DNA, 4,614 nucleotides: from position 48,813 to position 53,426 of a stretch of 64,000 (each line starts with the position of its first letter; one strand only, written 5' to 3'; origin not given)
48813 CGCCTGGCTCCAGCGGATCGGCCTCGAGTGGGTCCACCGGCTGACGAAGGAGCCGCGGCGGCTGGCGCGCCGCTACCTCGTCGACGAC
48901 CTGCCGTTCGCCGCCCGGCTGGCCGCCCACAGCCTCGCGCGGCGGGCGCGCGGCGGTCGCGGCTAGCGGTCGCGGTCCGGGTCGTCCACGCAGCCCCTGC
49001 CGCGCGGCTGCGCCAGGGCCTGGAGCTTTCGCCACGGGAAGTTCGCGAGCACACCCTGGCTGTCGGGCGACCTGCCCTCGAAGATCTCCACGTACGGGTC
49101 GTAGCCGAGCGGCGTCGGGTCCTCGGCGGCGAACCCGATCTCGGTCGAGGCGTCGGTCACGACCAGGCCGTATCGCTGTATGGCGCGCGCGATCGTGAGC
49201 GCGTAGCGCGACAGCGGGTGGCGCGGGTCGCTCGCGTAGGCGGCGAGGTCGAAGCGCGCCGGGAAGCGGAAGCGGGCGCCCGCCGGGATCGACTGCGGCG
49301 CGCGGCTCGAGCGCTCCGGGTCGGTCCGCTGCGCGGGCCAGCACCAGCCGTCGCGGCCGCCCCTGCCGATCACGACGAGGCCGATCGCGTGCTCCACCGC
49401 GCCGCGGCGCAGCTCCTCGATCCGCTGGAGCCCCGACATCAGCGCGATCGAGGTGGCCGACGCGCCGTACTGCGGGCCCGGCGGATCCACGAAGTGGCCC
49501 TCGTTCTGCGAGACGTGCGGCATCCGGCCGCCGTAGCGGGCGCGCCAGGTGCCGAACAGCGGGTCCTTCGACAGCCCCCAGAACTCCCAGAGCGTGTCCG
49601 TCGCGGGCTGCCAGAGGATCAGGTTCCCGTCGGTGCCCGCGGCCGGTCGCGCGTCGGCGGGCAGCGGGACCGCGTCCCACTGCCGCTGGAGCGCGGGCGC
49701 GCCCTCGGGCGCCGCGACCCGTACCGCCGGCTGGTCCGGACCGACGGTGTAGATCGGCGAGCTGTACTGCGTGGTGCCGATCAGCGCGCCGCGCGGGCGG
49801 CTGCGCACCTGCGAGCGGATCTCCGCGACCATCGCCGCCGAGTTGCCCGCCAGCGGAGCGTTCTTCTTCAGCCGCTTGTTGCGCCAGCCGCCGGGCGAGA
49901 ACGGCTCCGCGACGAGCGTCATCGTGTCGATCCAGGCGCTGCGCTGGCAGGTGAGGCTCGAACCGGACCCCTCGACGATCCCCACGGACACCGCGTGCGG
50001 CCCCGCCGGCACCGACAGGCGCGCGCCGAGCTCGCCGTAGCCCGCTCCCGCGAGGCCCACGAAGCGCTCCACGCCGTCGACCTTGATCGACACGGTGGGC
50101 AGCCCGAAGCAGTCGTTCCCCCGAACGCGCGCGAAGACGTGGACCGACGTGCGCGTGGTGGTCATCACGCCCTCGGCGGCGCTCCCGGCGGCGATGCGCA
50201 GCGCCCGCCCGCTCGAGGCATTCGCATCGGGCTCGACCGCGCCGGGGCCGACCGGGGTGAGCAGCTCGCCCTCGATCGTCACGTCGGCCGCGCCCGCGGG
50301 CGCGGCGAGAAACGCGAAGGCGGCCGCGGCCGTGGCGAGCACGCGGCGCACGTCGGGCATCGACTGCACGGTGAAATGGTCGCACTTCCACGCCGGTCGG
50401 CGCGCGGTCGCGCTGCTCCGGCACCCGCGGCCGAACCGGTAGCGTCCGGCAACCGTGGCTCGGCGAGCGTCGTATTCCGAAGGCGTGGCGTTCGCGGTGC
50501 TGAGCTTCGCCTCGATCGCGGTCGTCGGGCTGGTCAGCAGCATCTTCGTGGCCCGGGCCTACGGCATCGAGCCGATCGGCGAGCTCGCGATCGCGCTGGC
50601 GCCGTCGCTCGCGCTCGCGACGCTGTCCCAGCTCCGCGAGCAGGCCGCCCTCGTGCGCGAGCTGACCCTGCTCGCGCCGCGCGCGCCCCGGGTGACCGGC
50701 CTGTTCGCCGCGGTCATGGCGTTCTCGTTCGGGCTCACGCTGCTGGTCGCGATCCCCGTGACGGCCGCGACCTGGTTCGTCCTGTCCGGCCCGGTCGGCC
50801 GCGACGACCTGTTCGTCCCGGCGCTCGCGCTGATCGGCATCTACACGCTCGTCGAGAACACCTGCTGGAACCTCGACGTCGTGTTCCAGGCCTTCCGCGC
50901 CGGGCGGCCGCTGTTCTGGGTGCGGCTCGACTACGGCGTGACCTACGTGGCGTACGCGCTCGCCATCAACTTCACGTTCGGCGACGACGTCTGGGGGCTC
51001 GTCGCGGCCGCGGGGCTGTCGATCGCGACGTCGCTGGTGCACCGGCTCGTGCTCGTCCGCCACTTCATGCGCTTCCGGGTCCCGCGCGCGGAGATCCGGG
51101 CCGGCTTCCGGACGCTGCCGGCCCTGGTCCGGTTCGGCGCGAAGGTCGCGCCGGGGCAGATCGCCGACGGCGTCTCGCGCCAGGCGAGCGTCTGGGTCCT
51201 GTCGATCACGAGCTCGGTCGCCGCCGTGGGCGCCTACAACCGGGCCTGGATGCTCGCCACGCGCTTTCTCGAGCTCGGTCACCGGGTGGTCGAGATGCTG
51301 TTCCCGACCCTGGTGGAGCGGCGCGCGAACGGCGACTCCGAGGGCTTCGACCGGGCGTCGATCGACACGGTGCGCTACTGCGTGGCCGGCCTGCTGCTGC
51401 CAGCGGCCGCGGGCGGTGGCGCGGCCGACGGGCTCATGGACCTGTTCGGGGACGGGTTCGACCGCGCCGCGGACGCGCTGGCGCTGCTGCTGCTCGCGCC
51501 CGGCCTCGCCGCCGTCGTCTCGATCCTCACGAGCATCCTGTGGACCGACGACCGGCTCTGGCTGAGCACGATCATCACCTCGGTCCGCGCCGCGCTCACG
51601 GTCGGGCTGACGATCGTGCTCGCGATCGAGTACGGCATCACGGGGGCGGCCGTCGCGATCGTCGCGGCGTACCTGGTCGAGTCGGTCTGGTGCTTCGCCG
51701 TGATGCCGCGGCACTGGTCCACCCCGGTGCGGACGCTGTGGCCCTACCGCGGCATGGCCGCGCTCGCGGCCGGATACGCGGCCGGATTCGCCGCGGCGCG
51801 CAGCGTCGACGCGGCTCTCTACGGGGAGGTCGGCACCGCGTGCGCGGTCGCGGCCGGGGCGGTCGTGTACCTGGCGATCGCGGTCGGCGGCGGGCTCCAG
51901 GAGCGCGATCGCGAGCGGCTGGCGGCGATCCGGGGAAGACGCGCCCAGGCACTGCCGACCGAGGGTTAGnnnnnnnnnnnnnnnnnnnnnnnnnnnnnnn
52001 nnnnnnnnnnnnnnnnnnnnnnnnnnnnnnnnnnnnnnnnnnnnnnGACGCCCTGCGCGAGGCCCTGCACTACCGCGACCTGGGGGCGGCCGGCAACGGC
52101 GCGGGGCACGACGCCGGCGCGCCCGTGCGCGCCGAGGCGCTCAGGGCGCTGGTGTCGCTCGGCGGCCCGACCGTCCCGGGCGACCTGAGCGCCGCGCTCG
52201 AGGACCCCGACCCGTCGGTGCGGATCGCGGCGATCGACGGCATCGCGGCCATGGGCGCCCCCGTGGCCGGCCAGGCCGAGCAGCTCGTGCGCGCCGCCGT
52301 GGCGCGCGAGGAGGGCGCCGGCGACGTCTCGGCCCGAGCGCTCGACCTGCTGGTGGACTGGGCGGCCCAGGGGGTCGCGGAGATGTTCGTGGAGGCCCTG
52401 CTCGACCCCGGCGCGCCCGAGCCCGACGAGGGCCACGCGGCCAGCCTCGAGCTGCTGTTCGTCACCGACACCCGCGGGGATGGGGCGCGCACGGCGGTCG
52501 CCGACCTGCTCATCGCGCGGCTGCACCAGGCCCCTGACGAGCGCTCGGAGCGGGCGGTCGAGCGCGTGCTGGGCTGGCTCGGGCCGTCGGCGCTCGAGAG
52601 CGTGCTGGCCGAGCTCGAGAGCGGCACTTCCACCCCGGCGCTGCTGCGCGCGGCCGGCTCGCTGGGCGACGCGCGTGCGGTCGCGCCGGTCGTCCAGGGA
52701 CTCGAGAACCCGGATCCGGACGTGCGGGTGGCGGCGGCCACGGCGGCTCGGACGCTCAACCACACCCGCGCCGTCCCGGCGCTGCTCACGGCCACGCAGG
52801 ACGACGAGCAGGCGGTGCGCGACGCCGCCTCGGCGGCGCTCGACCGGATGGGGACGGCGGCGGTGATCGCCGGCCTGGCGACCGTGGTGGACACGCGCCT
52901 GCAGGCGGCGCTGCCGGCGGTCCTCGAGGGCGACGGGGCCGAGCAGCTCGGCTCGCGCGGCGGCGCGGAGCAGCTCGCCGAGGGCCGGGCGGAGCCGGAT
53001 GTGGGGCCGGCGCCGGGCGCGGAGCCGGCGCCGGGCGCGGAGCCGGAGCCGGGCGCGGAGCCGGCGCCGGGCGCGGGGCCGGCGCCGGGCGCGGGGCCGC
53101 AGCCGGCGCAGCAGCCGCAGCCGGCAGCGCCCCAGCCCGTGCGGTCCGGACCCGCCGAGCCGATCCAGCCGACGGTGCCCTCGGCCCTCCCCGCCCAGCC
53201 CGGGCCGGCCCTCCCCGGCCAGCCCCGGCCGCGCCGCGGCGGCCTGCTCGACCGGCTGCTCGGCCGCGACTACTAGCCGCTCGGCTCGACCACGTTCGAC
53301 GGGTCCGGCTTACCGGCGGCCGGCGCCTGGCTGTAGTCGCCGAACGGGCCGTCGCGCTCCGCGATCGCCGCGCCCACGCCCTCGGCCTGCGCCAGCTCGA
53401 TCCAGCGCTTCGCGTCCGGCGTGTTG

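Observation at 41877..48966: Kinase- and nucleotidyltransferase-containing lasso operon physically welded to an envelope-glycan locus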

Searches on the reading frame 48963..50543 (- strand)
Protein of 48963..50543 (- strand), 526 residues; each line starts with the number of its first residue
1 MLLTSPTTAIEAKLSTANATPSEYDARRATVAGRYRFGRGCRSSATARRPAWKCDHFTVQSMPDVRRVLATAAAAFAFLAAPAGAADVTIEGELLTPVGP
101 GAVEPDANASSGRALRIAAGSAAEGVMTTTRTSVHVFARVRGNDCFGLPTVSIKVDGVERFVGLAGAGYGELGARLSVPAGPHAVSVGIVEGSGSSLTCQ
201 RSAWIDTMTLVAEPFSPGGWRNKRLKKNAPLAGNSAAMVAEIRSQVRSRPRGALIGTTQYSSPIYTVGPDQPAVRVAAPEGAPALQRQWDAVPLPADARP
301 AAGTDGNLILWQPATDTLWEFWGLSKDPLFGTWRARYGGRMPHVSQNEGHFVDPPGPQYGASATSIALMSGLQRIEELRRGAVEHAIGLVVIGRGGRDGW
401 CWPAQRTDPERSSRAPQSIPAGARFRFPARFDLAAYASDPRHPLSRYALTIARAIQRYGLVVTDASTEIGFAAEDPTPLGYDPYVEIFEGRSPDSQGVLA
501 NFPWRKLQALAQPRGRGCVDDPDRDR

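Call 8: search_protein_families(library=pfam, proteins=[window:48963-50372:-], max_evalue=0.001)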
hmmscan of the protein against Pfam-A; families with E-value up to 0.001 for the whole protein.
window:48963-50372:- (469 aa): 0 families

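Call 22: search_protein_families(library=pfam, proteins=[window:48963-50543:-], max_evalue=0.1)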
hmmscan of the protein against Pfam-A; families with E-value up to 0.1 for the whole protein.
window:48963-50543:- (526 aa): 0 families

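Call 26: search_protein_families(library=ncbifam, proteins=[window:48963-50543:-], max_evalue=0.1)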
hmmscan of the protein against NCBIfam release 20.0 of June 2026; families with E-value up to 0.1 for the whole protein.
window:48963-50543:- (526 aa): 0 families

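Call 49: find_homologous_proteins(query=window:48963-50543:-, max_evalue=0.00001)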
Query window:48963-50543:- (526 aa): 90 proteins with E <= 0.00001 among 8000 candidates.
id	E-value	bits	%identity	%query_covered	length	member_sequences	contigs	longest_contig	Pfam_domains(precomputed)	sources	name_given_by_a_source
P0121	0.0e+0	1051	100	89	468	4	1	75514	-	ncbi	ncbi:MAG TPA: hypothetical protein VF712_04845 [Thermoleophilaceae bacterium]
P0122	3.7e-197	675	66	83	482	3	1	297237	-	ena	-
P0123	1.3e-183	630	64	85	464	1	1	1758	-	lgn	-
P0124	2.9e-182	625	64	87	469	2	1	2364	-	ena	-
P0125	4.0e-181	622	63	85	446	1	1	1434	-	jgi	jgi:hypothetical protein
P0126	6.3e-181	621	62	85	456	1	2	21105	-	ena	-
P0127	3.4e-180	619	64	83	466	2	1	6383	-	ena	-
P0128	1.2e-176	607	60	87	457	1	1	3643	-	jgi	jgi:hypothetical protein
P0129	2.3e-174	599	60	83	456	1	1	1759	-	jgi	jgi:hypothetical protein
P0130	2.7e-173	596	61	83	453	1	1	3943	-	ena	-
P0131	4.9e-173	595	59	88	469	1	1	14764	PF16841.12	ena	-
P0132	2.0e-170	586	60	83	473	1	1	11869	-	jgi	jgi:hypothetical protein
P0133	2.8e-170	586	59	81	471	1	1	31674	-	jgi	jgi:hypothetical protein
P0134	3.1e-170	586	60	83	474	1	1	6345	-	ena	-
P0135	2.0e-169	583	59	83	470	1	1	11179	-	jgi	jgi:hypothetical protein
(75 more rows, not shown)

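Call 56: predict_structure(alignment_id=A4)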
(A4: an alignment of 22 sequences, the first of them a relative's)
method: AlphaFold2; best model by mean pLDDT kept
length: 468 residues; sequences in the alignment: 22
mean_pLDDT: 85.6   pTM: 0.86
mean pLDDT of the five models: 85.6, 83.6, 80.9, 80.0, 78.9
residues with pLDDT >= 90: 301; 70-90: 89; 50-70: 40; < 50: 38
segments of 3 or more residues with pLDDT < 50: 1-26, 137-139, 464-468
pLDDT, mean of each block of 10 residues (from residue 1): 45 46 55 89 80 90 91 93 81 92 88 92 93 60 86 92 94 92 95 95 94 96 91 96 91 96 95 94 92 65 81 96 96 70 72 63 92 97 96 98 90 96 96 97 98 72 48
secondary structure, 60 per line:
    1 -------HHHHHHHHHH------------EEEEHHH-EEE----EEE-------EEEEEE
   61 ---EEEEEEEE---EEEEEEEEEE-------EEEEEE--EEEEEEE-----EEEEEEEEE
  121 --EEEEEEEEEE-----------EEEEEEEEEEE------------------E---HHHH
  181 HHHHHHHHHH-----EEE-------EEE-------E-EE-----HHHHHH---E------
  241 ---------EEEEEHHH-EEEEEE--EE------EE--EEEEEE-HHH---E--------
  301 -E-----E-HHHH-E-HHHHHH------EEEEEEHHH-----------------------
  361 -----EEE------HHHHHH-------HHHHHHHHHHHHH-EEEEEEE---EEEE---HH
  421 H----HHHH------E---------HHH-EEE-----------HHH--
elements in order: H8-17 E30-33 E38-40 E45-47 E55-60 E64-71 E75-84 E92-97 E100-106 E112-120 E123-132 E144-154 H177-190 E196-198 E206-208 H225-230 E250-254 E259-264 E279-284 H310-313 H317-322 E329-334 E366-368 H375-380 H388-400 E402-408 E412-415 H426-429 E450-452

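Call 60: fold_search(model_id=the predicted structure, library=pdb)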
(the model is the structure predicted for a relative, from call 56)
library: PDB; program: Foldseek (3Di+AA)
matches with E <= 10: 1870; with E <= 0.001: 199
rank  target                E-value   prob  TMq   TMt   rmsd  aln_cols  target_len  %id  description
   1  5zru_A                6.5e-09  1.00  0.22  0.18  13.4       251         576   13  Crystal structure of Agl-KA catalytic domain (released 2019-10-23)
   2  7c7d_A                9.7e-09  1.00  0.22  0.19  12.3       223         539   17  Crystal structure of the catalytic unit of thermostable GH87 alpha-1,3-glucanase from Streptomyces thermodiastaticus s (released 2020-11-11)
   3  6k0s_A                9.5e-08  1.00  0.20  0.18  11.8       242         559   15  Catalytic domain of GH87 alpha-1,3-glucanase D1069A in complex with nigerose (released 2019-12-25)
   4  3zm8_A                1.0e-07  1.00  0.24  0.25  12.1       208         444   15  Crystal structure of Podospora anserina GH26-CBM35 beta-(1,4)- mannanase (released 2013-04-17)
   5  6k0q_A                1.1e-07  1.00  0.21  0.18  12.1       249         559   16  Catalytic domain of GH87 alpha-1,3-glucanase D1068A in complex with nigerose (released 2019-12-25)
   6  6k0m                  1.1e-07  1.00  0.21  0.18  12.4       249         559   17  Catalytic domain of GH87 alpha-1,3-glucanase from Paenibacillus glycanilyticus FH11 (released 2019-12-25)
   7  7ehg_C                1.3e-07  1.00  0.21  0.62   4.7       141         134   18  Crystal Structure of MiXBM (released 2022-03-30)
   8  6k0p_A                1.4e-07  1.00  0.20  0.17  12.3       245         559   16  Catalytic domain of GH87 alpha-1,3-glucanase D1045A in complex with nigerose (released 2019-12-25)
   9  7ehg_E                1.6e-07  1.00  0.22  0.62   4.7       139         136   19  Crystal Structure of MiXBM (released 2022-03-30)
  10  7ehg_F                1.7e-07  1.00  0.22  0.62   4.7       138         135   18  Crystal Structure of MiXBM (released 2022-03-30)
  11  7bys_A                2.1e-07  1.00  0.22  0.24   3.7       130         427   17  Crystal structure of exo-beta-1,3-galactanase from Phanerochaete chrysosporium Pc1,3Gal43A apo form (released 2020-11-04)
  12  6k0v_A                3.0e-07  1.00  0.20  0.17  12.5       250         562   16  Catalytic domain of GH87 alpha-1,3-glucanase D1069A in complex with tetrasaccharides (released 2019-12-25)
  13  7byx_A                3.6e-07  1.00  0.22  0.24   3.5       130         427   17  Crystal structure of exo-beta-1,3-galactanase from Phanerochaete chrysosporium Pc1,3Gal43A E208A with beta-1,3-galacto (released 2020-11-04)
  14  1w0n                  6.9e-07  1.00  0.21  0.71   3.7       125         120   12  Structure of uncomplexed Carbohydrate Binding Domain CBM36 (released 2004-10-27)
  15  7ehg_B                6.9e-07  1.00  0.23  0.69   3.8       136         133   18  Crystal Structure of MiXBM (released 2022-03-30)
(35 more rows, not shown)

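Call 61: search_solved_structures(query=A4, max_evalue=5)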
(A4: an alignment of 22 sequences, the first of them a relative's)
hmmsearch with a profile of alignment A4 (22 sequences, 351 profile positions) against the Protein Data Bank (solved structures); distinct sequences matched with E-value up to 5: 2.
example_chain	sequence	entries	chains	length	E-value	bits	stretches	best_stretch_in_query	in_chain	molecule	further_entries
4rt6_B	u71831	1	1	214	0.35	13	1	102-173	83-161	Hemopexin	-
1qhu_A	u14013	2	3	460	1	11.4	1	102-173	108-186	PROTEIN (HEMOPEXIN) | HEMOPEXIN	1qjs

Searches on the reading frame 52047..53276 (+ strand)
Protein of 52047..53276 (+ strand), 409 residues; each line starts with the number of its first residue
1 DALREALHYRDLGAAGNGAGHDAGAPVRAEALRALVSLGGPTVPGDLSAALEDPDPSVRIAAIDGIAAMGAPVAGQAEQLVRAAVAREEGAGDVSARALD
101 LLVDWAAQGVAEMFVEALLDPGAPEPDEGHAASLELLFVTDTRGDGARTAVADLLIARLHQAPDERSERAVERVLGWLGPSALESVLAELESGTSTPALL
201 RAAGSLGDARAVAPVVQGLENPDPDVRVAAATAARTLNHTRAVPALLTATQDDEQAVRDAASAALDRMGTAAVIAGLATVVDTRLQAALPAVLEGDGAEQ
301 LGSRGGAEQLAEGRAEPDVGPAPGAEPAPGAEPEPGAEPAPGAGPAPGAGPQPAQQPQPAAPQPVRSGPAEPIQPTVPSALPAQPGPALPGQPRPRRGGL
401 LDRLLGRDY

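Call 8: search_protein_families(library=pfam, proteins=[window:52047-53276:+], max_evalue=0.001)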
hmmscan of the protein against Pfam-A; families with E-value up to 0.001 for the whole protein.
window:52047-53276:+ (409 aa): 3 families
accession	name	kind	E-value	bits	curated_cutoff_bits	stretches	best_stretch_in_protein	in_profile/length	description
PF13646.12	HEAT_2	-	3.7e-19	69.2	27.7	2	213-282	2-72/88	HEAT repeats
PF02985.28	HEAT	-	5.1e-10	39.1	23.5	0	243-268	2-27/31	HEAT repeat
PF03130.22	HEAT_PBS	-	0.00064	20.5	20.9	0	27-53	1-27/27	PBS lyase HEAT-like repeat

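Call 26: search_protein_families(library=ncbifam, proteins=[window:52047-53276:+], max_evalue=0.1)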
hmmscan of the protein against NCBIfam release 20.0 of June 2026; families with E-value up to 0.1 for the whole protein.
window:52047-53276:+ (409 aa): 6 families
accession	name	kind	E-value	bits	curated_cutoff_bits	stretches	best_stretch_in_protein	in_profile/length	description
NF058502.1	phyc_lyase_CpcE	equivalog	1.5e-09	37.7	330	1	201-283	64-146/260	C-phycocyanin alpha-cysteine-84 phycocyanobilin lyase subunit CpcE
NF045915.1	PhycobilmeDegNblB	equivalog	1.2e-07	31.5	300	1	200-280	120-200/214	phycobilisome degradation protein NblB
TIGR02270.1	TIGR02270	subfamily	1.2e-06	27.8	206.8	2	6-87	142-220/410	TIGR02270 family protein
NF010374.0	PRK13800.1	equivalog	3.8e-05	22.1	1196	1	22-279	633-878/898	fumarate reductase/succinate dehydrogenase flavoprotein subunit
NF007244.0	PRK09687.1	equivalog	6.5e-05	22.3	275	1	225-266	144-185/285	putative lyase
NF058515.1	phyc_lyase_CpcF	equivalog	0.00076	19.1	220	0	234-284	128-179/200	C-phycocyanin alpha-cysteine-84 phycocyanobilin lyase subunit CpcF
